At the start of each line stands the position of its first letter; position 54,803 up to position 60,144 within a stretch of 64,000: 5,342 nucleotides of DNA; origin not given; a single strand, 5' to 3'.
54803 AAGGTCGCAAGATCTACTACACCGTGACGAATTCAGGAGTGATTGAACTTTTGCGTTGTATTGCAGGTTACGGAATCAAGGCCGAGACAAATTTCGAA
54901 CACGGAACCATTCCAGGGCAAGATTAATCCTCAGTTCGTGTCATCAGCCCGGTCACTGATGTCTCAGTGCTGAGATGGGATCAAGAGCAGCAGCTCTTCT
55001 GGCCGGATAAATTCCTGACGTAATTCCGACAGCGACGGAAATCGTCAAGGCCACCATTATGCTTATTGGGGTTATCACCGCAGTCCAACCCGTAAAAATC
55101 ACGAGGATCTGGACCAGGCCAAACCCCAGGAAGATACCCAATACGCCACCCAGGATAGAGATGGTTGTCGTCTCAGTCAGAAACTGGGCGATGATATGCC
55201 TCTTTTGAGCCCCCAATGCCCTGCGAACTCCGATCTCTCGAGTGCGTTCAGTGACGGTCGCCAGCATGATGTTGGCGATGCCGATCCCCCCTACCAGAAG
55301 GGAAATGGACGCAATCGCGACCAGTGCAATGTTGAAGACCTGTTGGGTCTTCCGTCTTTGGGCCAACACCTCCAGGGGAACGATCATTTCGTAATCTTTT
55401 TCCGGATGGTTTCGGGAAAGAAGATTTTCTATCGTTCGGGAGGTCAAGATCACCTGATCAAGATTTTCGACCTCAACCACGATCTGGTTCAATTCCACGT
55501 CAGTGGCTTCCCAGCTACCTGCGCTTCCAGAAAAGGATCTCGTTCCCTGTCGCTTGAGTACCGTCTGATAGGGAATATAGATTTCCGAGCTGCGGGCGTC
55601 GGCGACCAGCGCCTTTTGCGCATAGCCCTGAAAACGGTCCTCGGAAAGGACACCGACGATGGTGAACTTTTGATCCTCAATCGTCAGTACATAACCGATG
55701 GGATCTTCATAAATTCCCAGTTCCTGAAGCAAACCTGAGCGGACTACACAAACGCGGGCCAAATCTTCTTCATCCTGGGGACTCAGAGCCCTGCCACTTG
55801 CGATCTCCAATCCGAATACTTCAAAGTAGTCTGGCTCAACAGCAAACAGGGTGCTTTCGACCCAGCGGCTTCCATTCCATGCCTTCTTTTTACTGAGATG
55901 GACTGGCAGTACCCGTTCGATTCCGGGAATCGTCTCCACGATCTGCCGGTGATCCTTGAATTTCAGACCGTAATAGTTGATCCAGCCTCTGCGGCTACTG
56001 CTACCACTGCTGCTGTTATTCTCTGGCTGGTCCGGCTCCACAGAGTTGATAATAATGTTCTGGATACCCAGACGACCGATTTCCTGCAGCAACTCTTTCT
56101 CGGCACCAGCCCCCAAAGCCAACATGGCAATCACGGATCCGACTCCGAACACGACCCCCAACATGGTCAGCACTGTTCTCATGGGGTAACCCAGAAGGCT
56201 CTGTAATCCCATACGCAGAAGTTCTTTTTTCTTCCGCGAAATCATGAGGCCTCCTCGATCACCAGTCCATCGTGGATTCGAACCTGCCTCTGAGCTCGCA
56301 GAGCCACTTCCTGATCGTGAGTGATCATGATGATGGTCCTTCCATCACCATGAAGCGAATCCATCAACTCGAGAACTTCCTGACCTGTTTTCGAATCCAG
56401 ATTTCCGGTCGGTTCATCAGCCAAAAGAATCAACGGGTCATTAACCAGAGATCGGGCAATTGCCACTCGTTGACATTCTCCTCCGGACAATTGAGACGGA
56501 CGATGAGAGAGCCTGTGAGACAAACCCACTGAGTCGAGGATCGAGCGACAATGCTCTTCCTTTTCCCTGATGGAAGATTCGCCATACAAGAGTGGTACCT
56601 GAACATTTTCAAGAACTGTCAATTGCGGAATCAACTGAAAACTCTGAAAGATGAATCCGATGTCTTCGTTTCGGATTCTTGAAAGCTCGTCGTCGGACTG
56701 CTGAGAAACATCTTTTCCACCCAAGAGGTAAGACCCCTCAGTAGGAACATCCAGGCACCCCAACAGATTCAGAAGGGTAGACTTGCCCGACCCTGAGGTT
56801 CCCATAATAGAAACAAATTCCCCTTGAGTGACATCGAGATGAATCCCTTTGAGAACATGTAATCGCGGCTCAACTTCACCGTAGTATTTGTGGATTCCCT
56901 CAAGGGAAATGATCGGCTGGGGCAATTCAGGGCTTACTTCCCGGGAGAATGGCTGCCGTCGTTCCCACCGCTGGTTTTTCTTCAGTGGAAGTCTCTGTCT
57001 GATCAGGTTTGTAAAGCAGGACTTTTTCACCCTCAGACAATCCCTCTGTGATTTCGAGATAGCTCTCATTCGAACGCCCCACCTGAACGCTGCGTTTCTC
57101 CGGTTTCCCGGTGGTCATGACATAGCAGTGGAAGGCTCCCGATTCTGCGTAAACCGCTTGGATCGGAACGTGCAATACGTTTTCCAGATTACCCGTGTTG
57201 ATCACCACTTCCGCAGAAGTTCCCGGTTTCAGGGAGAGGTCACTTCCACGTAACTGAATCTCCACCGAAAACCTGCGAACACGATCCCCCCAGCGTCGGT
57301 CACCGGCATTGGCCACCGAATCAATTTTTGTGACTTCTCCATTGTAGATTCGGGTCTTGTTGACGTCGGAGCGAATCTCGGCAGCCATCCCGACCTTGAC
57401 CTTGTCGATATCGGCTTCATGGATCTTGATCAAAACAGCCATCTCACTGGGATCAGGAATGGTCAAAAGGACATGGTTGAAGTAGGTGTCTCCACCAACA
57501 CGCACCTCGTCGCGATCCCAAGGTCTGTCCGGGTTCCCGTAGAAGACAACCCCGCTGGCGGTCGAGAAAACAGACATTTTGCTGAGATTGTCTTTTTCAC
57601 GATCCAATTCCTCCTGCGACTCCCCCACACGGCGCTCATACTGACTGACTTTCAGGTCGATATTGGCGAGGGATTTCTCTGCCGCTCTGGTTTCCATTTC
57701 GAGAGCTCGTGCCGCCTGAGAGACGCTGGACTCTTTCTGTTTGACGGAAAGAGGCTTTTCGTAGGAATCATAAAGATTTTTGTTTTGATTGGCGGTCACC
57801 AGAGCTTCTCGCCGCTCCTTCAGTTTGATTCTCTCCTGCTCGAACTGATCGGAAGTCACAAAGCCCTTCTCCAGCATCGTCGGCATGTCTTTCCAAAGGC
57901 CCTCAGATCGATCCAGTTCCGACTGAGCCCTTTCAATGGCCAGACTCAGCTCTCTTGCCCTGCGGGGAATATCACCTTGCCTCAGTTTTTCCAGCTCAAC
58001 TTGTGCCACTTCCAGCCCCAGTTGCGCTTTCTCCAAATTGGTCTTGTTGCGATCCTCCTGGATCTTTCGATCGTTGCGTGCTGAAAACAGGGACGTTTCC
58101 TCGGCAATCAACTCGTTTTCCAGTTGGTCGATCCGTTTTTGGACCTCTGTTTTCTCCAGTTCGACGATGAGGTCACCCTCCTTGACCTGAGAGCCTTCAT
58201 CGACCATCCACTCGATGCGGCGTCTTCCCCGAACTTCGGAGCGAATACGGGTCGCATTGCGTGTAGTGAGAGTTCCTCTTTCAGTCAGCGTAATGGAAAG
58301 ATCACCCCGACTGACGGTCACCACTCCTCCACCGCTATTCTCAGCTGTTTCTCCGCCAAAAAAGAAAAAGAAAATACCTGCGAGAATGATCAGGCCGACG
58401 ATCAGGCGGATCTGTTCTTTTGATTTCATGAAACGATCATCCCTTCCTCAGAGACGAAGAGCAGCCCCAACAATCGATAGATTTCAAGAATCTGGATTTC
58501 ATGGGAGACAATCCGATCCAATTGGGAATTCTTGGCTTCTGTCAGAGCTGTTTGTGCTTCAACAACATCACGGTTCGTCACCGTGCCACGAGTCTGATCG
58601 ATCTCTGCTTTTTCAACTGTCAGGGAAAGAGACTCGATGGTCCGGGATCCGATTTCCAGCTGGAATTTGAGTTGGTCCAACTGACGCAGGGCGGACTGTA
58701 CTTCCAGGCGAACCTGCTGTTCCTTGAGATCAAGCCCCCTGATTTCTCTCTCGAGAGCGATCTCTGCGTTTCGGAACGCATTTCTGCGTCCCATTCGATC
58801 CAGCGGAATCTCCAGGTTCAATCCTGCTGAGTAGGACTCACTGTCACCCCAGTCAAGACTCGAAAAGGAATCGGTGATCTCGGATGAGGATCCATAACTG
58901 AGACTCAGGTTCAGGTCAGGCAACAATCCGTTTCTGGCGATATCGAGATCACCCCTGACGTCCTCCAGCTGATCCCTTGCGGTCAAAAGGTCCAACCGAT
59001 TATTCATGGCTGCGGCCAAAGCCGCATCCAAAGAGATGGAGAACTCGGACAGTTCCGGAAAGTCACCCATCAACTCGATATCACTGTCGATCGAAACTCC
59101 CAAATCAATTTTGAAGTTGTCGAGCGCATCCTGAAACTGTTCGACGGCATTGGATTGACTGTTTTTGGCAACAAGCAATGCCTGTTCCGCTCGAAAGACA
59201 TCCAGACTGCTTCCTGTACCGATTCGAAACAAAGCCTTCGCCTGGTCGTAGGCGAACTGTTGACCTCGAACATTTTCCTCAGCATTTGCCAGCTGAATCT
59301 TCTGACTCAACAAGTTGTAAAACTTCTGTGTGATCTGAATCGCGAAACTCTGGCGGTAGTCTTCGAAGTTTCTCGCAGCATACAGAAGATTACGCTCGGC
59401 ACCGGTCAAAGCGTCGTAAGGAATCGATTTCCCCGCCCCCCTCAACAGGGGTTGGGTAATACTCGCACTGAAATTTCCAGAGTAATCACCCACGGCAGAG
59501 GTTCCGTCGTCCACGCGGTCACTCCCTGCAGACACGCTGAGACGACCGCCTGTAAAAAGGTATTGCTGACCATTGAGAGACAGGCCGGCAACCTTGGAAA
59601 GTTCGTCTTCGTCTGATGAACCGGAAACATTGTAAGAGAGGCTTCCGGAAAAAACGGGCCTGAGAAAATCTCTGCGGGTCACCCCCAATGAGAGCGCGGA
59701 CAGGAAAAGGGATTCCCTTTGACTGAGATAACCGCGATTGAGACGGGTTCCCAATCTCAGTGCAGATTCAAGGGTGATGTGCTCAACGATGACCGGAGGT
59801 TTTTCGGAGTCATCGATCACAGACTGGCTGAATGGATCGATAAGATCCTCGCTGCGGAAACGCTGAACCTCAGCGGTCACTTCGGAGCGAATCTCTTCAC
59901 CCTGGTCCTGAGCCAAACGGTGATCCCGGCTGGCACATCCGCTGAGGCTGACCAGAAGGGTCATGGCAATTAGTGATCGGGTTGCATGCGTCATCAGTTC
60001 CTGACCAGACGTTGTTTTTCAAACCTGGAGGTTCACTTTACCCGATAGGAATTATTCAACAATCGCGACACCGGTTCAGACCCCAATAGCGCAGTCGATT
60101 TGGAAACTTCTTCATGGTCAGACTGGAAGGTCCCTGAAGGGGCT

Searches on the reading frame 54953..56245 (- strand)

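Call 71: search_protein_families(library=pfam, proteins=[window:54953-56245:-], max_evalue=0.00001)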
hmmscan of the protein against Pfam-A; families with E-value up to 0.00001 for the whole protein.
window:54953-56245:- (430 aa): 2 families
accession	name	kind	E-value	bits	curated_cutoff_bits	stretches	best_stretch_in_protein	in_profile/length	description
PF12704.14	MacB_PCD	-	1.8e-33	117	27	1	24-265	1-197/207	MacB-like periplasmic core domain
PF02687.27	FtsX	-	4.1e-19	69.2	25.5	1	310-422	2-119/120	FtsX-like permease C-terminal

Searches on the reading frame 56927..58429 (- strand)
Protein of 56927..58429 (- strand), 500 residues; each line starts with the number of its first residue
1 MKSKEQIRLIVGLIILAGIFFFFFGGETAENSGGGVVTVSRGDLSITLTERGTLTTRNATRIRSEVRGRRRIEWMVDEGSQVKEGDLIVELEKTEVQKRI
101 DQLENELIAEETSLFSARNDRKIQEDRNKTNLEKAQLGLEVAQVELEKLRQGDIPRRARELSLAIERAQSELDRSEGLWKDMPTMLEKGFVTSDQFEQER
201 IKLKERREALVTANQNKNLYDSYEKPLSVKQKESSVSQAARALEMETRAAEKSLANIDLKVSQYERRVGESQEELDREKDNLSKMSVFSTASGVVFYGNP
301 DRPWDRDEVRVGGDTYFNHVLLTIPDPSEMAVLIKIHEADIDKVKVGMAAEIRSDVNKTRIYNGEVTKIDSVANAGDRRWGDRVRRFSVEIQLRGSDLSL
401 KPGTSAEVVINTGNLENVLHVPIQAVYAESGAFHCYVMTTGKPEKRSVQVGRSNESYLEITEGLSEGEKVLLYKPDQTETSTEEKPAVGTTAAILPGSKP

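Call 71: search_protein_families(library=pfam, proteins=[window:56927-58429:-], max_evalue=0.00001)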
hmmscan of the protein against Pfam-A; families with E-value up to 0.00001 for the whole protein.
window:56927-58429:- (500 aa): 2 families
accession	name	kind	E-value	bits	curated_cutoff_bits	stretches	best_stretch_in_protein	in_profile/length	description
PF16576.10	HlyD_D23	-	1.9e-08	34.3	30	1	218-404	47-212/214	Barrel-sandwich domain of CusB or HlyD membrane-fusion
PF13437.12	HlyD_3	-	9.7e-08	33.2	22.2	1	320-403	26-106/106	HlyD family secretion protein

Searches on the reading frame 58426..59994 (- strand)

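Call 71: search_protein_families(library=pfam, proteins=[window:58426-59994:-], max_evalue=0.00001)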
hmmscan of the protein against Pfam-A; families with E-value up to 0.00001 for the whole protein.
window:58426-59994:- (522 aa): 1 family
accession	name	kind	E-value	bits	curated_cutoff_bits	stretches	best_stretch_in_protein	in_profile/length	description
PF02321.23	OEP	-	5.8e-40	137.5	22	2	322-510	1-187/187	Outer membrane efflux protein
